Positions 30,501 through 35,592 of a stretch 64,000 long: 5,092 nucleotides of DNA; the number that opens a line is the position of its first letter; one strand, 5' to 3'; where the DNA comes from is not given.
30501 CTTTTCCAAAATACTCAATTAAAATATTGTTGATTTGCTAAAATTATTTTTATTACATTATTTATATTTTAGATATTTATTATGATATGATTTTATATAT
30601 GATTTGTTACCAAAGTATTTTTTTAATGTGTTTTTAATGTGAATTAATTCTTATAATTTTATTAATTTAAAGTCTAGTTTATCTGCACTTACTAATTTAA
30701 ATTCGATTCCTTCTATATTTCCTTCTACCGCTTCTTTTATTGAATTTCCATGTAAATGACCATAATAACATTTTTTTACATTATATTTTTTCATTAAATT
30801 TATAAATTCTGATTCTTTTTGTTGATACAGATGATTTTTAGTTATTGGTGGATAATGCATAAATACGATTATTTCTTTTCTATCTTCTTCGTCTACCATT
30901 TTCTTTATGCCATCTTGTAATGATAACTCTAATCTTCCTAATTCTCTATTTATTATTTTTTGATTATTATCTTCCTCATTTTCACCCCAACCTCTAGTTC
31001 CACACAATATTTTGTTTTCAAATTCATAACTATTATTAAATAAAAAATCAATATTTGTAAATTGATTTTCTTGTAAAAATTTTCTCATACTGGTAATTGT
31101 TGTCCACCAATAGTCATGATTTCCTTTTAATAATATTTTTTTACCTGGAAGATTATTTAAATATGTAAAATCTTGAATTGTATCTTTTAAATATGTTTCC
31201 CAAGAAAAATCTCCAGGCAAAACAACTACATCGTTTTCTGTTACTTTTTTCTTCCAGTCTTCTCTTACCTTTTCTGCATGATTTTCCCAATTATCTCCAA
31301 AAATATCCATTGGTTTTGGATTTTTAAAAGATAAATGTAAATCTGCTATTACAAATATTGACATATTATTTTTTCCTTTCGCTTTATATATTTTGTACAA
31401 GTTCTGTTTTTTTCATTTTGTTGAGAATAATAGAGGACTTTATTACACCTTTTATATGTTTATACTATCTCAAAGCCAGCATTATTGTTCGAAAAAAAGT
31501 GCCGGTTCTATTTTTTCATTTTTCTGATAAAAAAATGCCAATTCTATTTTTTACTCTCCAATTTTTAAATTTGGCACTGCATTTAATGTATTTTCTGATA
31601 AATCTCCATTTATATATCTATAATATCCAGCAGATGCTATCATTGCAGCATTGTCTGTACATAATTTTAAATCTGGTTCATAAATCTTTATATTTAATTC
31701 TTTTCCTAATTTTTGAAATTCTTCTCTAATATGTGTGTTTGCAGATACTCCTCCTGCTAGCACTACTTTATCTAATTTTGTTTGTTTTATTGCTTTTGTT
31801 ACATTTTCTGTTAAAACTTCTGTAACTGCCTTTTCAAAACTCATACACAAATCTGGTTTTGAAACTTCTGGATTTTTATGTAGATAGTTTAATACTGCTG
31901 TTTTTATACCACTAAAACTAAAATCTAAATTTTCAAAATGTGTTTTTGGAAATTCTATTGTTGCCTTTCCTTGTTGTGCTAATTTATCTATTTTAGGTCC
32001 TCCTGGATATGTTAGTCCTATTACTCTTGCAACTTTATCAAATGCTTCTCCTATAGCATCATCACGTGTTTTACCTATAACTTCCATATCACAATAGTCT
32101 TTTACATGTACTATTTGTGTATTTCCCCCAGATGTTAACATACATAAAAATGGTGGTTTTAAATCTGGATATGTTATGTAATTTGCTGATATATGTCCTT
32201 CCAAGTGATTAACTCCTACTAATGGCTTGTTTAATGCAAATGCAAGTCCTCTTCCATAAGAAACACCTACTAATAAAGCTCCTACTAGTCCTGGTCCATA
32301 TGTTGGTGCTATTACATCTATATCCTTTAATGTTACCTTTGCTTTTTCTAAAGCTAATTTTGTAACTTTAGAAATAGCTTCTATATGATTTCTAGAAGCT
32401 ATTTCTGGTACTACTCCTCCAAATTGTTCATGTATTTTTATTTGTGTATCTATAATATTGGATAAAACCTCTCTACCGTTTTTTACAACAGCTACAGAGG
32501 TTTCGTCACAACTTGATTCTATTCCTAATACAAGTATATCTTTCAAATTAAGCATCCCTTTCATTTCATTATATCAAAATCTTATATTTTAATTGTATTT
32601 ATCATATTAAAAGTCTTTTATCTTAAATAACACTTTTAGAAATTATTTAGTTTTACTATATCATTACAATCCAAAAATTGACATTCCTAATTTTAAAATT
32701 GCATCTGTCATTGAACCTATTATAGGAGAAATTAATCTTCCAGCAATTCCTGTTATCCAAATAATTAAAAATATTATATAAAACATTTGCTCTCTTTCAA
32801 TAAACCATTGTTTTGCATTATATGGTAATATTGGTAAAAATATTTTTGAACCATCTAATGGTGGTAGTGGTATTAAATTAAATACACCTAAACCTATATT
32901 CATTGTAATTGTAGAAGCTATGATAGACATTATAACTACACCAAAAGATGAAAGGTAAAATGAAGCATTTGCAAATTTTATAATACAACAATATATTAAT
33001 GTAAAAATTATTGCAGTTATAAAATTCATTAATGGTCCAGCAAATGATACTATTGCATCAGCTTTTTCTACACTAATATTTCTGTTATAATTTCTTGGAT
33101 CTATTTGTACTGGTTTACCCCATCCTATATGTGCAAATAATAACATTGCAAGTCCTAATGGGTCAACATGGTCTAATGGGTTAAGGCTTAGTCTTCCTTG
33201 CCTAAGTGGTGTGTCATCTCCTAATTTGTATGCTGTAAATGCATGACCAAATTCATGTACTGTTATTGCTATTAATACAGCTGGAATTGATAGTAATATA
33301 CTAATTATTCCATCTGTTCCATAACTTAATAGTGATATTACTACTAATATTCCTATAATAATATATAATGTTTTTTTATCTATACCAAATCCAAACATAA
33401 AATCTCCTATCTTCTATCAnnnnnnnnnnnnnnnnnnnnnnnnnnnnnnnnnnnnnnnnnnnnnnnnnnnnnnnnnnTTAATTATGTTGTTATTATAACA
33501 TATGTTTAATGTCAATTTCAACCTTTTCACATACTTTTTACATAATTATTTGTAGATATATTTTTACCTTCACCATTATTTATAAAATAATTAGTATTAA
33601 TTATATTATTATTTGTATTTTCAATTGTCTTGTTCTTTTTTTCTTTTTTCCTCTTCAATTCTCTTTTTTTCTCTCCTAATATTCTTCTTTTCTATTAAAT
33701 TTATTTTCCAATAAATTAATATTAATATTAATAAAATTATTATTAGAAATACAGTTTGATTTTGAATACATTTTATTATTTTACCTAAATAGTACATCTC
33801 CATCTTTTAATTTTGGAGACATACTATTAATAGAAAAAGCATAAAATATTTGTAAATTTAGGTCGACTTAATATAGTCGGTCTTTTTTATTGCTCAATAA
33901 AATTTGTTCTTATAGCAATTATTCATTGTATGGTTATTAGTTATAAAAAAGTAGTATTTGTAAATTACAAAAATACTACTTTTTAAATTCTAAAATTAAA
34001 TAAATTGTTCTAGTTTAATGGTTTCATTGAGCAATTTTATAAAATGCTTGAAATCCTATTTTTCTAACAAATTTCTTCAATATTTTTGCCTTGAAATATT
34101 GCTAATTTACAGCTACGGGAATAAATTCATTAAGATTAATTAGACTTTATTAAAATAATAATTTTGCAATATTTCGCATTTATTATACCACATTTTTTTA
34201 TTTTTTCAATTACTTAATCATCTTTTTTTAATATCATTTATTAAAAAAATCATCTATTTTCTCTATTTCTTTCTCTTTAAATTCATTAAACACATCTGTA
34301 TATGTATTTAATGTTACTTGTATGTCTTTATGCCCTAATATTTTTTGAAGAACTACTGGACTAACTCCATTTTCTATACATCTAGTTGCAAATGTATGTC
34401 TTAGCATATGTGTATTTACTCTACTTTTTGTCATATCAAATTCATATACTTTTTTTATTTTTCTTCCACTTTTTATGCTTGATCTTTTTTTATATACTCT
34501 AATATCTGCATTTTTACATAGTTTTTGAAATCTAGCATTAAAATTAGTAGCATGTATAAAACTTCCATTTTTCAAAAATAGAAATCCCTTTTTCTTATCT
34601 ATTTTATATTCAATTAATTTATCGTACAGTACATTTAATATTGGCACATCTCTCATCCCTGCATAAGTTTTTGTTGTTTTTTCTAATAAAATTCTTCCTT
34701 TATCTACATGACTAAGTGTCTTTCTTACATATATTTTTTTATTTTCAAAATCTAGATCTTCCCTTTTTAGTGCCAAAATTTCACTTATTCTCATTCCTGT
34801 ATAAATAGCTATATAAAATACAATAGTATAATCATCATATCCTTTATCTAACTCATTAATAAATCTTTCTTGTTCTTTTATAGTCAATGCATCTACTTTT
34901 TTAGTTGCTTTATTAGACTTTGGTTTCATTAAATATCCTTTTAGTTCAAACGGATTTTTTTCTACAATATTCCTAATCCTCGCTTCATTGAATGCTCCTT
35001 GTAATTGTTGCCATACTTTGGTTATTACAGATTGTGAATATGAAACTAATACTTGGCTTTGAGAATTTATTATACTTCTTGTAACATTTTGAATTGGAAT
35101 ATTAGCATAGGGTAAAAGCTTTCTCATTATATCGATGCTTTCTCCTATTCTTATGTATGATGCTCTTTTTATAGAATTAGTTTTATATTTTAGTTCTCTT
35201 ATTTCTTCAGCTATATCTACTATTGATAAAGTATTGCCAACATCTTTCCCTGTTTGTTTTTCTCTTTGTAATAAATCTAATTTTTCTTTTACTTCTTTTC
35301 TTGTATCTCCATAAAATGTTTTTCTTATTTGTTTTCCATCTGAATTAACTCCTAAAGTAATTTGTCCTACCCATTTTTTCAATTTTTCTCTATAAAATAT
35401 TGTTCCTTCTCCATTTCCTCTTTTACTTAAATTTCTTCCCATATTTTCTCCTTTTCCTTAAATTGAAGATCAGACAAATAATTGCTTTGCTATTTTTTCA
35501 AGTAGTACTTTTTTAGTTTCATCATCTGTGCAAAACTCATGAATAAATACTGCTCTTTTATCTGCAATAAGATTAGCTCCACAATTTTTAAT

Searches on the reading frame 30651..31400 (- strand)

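Call 69: search_protein_families(library=pfam, proteins=[window:30651-31400:-])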
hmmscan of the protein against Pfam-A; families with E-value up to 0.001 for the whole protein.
window:30651-31400:- (249 aa): 2 families
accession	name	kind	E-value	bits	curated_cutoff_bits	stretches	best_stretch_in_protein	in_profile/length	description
PF00149.33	Metallophos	-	7.6e-15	56.3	21.5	1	13-218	1-190/191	Calcineurin-like phosphoesterase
PF12850.12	Metallophos_2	-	0.00073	20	27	0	13-223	1-123/154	Calcineurin-like phosphoesterase superfamily domain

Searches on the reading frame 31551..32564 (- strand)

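Call 69: search_protein_families(library=pfam, proteins=[window:31551-32564:-])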
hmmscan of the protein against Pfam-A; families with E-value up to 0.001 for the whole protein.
window:31551-32564:- (337 aa): 2 families
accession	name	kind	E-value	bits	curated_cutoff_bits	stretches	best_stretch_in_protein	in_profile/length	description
PF00814.31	TsaD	-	2.5e-99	332.7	24.8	1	32-310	1-263/264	tRNA N6-adenosine threonylcarbamoyltransferase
PF22521.2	HypF_C_2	-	7.3e-08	32.9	27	1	175-298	100-228/241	Carbamoyltransferase, Kae1-like Domain, second subdomain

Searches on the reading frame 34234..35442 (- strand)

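Call 21: search_protein_families(library=pfam, proteins=[window:34234-35442:-])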
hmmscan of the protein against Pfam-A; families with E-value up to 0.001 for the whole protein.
window:34234-35442:- (402 aa): 2 families
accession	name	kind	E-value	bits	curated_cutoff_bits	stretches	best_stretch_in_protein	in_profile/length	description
PF00589.27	Phage_integrase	-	3.1e-26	92.6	27.1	1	186-385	3-169/172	Phage integrase family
PF16795.10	Phage_integr_3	-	3.9e-05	24.1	27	0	330-388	93-151/161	Archaeal phage integrase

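Call 104: search_protein_families(library=phrogs, proteins=[window:34234-35442:-])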
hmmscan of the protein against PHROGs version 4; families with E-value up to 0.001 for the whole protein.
window:34234-35442:- (402 aa): 10 families
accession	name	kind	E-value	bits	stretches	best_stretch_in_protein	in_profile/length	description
phrog_1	-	integration and excision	3.4e-64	219.2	1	20-401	120-452/611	integrase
phrog_216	-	integration and excision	1.9e-39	136.6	1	142-398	17-238/301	integrase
phrog_7685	-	integration and excision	3.2e-16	60.6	1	308-400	146-239/240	integrase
phrog_7269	-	integration and excision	2.9e-09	37.7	1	327-386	14-71/89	integrase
phrog_16880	-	DNA, RNA and nucleotide metabolism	9e-09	36.5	1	4-69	88-153/162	endonuclease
phrog_5127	-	integration and excision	3.8e-07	30.9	1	174-386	181-336/355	integrase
phrog_9208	-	integration and excision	2.9e-06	28.3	1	321-383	167-228/241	integrase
phrog_23271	-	unknown function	1.3e-05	26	1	340-390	7-56/67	-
phrog_34557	-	integration and excision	2.7e-05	25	1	337-391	120-173/183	integrase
phrog_22184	-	unknown function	0.00042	20.9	0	174-242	175-246/254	-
